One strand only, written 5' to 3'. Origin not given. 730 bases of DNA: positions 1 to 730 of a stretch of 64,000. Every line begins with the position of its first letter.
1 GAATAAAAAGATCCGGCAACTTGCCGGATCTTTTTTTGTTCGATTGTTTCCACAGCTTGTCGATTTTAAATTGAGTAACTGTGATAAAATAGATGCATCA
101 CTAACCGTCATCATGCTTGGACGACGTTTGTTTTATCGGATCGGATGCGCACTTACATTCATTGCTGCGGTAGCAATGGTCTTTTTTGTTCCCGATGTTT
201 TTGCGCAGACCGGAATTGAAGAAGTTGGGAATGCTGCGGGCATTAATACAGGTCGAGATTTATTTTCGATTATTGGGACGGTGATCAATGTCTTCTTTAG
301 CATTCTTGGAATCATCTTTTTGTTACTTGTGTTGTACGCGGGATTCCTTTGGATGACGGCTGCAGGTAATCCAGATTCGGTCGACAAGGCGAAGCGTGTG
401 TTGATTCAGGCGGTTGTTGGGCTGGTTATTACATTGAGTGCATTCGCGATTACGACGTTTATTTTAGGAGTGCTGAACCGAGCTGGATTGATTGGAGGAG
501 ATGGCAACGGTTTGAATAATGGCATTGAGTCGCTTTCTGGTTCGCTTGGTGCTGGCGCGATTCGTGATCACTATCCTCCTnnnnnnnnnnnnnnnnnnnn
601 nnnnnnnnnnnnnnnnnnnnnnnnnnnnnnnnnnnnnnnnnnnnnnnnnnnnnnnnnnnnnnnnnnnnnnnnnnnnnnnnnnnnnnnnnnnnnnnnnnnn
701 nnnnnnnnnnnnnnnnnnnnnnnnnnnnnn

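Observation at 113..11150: Tandem genes fusing a VirB2/TrbC-like pilin hairpin to large adhesin-type ectodomains (about 600 aa and about 3077 aa)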

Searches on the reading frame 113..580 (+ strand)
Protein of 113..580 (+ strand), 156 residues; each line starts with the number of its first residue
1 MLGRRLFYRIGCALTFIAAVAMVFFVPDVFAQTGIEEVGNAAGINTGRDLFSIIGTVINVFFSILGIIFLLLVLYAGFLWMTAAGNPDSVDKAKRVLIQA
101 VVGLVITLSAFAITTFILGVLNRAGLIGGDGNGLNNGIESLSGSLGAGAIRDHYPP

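Call 7: search_protein_families(library=pfam, proteins=[window:113-580:+], max_evalue=1)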
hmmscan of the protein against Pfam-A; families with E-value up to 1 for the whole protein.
window:113-580:+ (156 aa): 4 families
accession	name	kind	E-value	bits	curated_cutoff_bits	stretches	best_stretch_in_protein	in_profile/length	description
PF18895.5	T4SS_pilin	-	9.8e-09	35.6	26.6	1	50-117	5-71/71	Type IV secretion system pilin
PF10251.14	PEN-2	-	0.13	13.1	25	0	5-58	10-60/93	Presenilin enhancer-2 subunit of gamma secretase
PF11712.13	Vma12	-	0.15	12.5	25.5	1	53-112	74-124/137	Endoplasmic reticulum-based factor for assembly of V-ATPase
PF02322.20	Cyt_bd_oxida_II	-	0.24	11.2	35.6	1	44-118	139-212/302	Cytochrome bd terminal oxidase subunit II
